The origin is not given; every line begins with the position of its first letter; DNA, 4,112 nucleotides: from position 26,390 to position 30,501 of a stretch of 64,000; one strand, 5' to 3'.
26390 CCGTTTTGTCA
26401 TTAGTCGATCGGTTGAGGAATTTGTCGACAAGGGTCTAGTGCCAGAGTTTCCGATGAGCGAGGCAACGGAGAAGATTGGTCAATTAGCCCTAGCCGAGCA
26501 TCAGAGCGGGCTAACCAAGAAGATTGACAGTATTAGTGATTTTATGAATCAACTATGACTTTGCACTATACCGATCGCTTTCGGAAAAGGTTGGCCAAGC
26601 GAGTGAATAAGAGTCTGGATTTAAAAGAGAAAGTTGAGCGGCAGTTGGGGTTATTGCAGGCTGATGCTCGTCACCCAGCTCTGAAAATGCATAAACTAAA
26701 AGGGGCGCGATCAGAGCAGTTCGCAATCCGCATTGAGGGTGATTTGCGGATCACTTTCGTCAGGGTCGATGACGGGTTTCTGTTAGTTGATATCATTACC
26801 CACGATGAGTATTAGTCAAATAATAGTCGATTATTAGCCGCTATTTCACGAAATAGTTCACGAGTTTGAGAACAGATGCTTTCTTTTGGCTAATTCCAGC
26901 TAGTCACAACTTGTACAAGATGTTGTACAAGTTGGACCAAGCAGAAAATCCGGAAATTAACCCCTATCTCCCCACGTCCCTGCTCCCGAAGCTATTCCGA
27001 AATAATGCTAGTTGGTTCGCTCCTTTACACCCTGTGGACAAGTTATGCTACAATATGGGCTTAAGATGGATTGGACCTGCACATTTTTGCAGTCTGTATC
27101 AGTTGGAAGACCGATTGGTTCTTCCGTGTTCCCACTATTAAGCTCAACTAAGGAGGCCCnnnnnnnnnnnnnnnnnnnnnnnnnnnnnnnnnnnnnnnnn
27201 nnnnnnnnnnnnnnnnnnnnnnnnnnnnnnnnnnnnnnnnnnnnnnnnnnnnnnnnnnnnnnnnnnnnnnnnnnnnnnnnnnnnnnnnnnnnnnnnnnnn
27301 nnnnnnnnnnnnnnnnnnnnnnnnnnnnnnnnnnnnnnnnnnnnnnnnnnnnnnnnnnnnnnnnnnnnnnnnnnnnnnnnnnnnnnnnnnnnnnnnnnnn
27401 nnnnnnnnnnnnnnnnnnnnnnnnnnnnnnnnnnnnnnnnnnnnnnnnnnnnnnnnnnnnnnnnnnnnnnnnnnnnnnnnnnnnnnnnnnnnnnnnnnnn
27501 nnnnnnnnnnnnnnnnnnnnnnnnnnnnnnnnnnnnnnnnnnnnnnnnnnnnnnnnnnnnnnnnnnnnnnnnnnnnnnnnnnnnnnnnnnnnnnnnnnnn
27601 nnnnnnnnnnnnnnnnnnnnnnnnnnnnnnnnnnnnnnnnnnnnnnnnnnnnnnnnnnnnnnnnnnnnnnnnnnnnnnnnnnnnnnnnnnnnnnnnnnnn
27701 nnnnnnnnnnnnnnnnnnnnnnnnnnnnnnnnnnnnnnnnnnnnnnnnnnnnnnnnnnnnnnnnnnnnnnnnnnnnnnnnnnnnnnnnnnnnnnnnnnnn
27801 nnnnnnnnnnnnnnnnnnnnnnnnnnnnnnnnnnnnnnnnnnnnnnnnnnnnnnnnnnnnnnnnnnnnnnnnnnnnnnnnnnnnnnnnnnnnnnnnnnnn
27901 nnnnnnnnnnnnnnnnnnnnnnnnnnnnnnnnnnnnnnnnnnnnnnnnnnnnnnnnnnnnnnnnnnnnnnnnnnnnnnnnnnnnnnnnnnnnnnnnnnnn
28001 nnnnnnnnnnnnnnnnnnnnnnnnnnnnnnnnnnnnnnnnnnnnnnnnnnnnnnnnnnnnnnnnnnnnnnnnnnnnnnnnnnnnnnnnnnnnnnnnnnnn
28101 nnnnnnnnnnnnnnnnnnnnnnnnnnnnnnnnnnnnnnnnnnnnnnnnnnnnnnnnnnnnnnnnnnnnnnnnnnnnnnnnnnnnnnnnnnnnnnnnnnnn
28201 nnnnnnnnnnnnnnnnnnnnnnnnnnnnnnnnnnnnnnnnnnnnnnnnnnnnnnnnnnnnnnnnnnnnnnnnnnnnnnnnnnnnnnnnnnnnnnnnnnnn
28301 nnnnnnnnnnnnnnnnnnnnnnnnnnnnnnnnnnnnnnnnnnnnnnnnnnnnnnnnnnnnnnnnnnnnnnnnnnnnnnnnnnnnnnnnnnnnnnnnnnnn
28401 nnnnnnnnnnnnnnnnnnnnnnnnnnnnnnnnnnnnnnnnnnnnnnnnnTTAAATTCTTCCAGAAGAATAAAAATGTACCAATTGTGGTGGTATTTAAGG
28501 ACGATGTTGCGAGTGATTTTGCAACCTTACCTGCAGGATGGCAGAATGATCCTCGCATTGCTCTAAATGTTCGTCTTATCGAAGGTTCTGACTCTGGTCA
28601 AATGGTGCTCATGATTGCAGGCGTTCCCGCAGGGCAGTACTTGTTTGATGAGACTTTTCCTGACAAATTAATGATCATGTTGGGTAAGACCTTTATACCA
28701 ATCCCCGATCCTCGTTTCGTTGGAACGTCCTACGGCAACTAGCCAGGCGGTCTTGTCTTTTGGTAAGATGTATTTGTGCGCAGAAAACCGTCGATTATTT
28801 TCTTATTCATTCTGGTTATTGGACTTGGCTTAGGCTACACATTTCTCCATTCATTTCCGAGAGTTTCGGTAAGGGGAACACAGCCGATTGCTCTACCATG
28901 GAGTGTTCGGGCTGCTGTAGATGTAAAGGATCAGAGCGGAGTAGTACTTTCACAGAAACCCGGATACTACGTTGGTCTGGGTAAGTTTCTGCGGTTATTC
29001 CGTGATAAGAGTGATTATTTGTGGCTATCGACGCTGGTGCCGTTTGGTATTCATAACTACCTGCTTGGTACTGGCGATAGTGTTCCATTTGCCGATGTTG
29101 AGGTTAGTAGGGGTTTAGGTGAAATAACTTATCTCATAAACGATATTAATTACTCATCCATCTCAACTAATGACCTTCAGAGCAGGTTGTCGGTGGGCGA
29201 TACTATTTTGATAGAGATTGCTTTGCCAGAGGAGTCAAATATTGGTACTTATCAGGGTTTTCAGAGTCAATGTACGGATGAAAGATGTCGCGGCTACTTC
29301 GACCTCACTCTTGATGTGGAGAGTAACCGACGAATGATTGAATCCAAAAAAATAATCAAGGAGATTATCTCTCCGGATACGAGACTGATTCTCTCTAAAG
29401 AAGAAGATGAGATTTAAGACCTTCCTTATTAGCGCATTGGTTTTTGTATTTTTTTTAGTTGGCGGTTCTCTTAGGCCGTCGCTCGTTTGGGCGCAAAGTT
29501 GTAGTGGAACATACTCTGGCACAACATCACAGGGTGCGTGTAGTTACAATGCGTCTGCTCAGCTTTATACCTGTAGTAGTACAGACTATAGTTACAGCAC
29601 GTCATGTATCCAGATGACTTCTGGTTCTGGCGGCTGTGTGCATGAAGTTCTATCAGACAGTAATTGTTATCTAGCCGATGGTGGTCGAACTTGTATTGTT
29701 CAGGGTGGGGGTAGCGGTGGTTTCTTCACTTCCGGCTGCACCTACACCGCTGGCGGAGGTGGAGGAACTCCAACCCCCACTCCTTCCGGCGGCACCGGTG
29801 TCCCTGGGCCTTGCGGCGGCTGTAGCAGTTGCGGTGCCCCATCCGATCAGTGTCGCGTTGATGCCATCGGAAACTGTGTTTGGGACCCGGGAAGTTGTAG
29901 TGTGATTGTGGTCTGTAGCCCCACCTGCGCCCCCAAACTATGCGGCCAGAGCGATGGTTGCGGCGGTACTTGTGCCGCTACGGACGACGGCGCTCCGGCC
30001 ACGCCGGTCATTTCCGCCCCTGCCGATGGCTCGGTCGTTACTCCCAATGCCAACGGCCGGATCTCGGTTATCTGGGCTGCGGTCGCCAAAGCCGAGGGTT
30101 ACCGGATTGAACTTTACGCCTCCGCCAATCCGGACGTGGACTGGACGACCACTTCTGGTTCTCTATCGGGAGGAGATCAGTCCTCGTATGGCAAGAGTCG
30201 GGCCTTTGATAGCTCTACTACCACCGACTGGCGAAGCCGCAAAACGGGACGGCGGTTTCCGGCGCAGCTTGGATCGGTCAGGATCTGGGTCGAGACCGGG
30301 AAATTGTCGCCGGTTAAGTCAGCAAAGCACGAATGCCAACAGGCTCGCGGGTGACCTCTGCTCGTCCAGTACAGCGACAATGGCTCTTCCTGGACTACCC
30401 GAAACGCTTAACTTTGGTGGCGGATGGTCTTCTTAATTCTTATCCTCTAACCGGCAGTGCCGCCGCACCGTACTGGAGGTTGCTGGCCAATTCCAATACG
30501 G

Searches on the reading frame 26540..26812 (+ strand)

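Call 55: search_protein_families(library=pfam, proteins=[window:26540-26812:+], max_evalue=0.001)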
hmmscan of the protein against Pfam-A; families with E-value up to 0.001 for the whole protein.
window:26540-26812:+ (91 aa): 1 family
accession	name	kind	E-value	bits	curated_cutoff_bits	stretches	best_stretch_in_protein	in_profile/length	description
PF15738.11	YafQ_toxin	-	9.8e-05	23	30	1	7-90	2-85/88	Bacterial toxin of type II toxin-antitoxin system, YafQ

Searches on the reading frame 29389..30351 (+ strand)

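Call 21: search_protein_families(library=pfam, proteins=[window:29389-30351:+], max_evalue=1)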
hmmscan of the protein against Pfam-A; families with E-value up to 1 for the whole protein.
window:29389-30351:+ (321 aa): 2 families
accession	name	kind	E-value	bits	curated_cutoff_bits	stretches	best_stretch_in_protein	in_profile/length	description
PF21827.1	New_glue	-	0.058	13.6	31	1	7-74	1-62/94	New glue protein family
PF16383.10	DUF4992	-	0.12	12.5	29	1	208-250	48-91/183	Domain of unknown function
